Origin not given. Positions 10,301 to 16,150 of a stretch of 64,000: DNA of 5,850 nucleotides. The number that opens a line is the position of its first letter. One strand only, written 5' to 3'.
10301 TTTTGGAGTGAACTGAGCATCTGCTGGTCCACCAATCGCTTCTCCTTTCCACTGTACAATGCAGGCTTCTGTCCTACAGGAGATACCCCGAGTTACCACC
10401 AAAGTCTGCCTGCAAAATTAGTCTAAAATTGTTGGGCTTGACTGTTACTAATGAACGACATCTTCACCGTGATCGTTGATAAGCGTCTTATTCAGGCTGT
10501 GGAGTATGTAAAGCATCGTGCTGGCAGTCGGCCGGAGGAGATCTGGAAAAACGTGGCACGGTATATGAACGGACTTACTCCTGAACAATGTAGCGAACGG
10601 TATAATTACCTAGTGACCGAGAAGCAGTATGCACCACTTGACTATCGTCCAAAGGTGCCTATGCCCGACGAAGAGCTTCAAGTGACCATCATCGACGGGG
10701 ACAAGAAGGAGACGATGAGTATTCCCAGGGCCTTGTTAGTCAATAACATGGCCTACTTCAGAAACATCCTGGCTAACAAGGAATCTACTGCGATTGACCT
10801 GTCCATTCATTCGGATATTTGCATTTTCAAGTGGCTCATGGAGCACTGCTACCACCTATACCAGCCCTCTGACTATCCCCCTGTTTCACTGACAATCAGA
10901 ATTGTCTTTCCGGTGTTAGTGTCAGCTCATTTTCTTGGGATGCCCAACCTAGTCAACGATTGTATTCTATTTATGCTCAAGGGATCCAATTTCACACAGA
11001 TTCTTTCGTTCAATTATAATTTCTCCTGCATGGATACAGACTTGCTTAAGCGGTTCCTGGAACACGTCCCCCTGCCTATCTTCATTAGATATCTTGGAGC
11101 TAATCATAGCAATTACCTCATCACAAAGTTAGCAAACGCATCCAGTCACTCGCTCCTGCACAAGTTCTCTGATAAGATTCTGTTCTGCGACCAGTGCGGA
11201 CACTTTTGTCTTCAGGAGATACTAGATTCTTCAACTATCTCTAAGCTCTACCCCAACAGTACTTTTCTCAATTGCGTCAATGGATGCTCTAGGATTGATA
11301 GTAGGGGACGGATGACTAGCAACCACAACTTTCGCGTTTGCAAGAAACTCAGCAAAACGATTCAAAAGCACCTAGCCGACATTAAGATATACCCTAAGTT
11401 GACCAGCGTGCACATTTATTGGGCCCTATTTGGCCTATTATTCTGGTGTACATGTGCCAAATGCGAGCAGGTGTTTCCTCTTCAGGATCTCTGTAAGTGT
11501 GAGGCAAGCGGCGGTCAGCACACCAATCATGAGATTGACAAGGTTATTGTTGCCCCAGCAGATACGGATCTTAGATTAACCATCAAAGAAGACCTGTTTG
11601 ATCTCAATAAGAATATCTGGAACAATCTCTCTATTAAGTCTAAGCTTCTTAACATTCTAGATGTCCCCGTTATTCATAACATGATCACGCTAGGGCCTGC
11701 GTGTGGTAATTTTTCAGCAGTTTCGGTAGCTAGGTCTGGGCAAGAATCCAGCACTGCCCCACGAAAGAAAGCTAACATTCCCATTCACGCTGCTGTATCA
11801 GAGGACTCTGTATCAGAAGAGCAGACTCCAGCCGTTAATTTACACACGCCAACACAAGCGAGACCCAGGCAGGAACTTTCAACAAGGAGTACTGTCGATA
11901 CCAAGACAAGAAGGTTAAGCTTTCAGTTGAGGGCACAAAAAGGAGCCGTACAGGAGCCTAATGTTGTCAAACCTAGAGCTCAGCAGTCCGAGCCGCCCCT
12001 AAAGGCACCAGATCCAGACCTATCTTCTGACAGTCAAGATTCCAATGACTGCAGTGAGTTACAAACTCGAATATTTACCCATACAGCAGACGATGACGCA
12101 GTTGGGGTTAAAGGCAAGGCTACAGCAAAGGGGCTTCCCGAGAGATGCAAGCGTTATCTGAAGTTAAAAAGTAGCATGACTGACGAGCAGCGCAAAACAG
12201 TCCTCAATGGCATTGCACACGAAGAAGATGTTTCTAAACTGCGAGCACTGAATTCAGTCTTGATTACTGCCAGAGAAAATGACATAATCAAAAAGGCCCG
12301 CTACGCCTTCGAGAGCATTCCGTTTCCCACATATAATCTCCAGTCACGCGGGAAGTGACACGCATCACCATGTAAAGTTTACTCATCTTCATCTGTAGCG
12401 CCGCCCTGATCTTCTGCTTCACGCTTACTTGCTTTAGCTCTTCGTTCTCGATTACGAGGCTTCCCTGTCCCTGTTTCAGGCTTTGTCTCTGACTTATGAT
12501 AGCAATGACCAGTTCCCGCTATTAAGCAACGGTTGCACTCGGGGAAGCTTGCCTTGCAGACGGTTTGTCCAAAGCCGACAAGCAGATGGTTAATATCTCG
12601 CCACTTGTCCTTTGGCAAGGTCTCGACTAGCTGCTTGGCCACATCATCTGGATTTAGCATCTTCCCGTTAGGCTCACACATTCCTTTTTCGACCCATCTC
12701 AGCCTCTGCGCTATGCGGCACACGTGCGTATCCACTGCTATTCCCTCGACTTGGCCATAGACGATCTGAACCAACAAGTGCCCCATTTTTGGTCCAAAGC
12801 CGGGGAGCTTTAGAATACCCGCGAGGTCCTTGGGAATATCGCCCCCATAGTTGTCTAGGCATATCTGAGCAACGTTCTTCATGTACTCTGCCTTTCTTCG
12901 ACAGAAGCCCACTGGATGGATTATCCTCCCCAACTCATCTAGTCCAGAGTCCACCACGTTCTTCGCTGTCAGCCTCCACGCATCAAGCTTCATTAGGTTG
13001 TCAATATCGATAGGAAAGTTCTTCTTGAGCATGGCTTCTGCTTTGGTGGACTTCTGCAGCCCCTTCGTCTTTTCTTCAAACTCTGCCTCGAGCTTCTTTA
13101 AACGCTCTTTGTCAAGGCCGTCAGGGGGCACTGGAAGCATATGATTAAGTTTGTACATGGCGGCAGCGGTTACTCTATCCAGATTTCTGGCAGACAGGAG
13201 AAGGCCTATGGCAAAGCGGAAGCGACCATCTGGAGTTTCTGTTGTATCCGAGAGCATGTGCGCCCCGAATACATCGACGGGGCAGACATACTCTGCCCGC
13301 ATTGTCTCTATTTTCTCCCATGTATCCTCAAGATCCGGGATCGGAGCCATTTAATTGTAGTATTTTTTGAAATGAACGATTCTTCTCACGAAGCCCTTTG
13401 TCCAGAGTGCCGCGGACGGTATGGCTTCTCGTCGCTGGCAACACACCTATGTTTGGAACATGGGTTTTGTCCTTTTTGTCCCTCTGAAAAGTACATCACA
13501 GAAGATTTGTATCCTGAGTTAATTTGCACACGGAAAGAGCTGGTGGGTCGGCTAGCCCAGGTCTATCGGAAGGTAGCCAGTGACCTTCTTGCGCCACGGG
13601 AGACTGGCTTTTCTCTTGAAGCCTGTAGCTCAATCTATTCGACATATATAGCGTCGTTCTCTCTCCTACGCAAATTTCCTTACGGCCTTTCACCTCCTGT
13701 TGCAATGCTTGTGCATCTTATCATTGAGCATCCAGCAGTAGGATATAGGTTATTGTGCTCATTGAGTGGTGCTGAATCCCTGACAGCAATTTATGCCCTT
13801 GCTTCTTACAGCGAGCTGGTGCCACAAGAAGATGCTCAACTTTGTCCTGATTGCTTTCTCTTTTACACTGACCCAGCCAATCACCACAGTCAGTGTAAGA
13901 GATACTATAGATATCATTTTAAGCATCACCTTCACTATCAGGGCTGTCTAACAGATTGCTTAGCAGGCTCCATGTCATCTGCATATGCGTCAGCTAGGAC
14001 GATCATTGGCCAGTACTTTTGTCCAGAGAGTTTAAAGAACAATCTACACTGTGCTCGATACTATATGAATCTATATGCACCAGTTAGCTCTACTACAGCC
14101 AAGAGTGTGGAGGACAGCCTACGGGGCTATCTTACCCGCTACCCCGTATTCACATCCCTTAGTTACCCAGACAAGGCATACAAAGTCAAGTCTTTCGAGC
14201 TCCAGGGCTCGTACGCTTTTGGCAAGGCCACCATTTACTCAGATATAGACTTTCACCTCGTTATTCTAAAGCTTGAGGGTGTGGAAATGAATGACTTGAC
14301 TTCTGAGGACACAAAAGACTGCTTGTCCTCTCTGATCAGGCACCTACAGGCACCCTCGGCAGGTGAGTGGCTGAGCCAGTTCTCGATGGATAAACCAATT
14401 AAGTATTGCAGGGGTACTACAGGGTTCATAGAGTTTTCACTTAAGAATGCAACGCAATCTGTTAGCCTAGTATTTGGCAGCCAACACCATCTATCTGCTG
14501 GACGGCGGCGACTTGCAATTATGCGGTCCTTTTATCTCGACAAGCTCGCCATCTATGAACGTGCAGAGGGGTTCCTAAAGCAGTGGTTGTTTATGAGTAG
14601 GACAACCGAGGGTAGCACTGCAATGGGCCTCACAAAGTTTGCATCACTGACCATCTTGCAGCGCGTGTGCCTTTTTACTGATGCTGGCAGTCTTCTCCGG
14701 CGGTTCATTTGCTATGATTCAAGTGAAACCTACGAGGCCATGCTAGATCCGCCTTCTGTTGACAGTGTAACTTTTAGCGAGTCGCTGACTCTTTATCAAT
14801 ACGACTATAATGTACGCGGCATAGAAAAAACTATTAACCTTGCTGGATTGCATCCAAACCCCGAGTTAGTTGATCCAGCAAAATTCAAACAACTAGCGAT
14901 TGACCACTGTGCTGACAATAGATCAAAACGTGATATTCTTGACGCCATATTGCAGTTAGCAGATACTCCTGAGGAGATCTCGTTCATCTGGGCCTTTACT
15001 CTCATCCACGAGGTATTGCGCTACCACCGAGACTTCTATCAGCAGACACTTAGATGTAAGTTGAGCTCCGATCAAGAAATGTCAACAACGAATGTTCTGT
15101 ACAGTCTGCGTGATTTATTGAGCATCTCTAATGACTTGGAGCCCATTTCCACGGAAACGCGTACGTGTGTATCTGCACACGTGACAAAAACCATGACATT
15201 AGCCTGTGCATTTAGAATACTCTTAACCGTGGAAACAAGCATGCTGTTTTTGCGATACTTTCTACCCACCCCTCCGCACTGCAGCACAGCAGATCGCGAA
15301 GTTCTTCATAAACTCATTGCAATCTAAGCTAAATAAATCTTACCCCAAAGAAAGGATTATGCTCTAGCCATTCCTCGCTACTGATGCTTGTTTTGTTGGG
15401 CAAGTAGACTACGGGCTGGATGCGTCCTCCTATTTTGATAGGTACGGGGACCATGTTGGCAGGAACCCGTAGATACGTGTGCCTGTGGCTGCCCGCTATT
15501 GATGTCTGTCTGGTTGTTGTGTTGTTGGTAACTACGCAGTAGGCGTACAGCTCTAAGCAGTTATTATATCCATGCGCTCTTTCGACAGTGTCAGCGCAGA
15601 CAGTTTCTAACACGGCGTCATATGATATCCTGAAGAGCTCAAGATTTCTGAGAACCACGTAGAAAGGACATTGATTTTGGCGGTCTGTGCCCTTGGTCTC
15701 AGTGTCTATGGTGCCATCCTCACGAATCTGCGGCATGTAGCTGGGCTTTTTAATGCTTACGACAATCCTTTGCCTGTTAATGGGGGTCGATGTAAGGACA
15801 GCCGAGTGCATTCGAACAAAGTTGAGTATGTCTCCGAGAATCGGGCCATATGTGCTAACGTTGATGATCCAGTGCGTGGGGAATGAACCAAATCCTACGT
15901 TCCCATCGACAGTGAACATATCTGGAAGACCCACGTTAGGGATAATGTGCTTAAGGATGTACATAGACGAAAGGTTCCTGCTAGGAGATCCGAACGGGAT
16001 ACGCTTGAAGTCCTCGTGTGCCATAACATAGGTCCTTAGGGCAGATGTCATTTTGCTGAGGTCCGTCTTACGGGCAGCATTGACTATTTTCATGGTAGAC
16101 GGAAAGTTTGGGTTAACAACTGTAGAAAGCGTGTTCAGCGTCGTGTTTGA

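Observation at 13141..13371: Apparent 210-bp sense/antisense CDS overlap (Nth versus 728-aa ORF) is an ORF-calling artefact; the true arrangement is a 21-bp bidirectional promoter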

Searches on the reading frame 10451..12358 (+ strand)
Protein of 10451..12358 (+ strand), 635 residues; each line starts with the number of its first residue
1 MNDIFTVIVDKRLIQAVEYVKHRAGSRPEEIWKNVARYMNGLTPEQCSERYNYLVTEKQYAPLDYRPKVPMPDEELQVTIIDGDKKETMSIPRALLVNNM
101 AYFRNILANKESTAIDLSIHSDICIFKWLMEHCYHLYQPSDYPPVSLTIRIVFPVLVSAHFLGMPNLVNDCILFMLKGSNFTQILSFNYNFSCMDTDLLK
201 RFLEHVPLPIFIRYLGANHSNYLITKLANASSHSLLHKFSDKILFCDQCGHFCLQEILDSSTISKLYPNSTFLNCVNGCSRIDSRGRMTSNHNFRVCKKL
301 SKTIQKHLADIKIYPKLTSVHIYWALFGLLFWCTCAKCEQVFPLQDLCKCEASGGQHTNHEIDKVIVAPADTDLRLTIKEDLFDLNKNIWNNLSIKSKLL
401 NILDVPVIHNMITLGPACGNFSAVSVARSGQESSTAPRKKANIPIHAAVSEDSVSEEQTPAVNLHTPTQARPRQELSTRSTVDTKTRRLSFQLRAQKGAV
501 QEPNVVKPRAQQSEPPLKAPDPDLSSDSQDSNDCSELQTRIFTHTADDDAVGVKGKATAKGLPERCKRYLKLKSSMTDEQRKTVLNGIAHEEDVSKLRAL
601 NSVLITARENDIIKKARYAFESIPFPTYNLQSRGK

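Call 3: search_protein_families(library=pfam, proteins=[window:10451-12358:+], max_evalue=0.01)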
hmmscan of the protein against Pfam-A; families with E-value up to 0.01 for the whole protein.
window:10451-12358:+ (635 aa): 3 families
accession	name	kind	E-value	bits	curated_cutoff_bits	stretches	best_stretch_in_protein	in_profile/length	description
PF11822.15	BTB_SANBR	-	9.1e-11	42.3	26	1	82-172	7-97/97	SANT and BTB domain regulator of CSR, BTB domain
PF00249.37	Myb_DNA-binding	-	9.6e-05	22.9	24.4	1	10-53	9-44/46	Myb-like DNA-binding domain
PF13921.12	Myb_DNA-bind_6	-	0.0062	17.1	22.9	0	11-54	7-43/60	Myb-like DNA-binding domain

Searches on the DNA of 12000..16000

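Call 77: search_rna_families(source=window, start=12000, end=16000, threshold=gathering)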
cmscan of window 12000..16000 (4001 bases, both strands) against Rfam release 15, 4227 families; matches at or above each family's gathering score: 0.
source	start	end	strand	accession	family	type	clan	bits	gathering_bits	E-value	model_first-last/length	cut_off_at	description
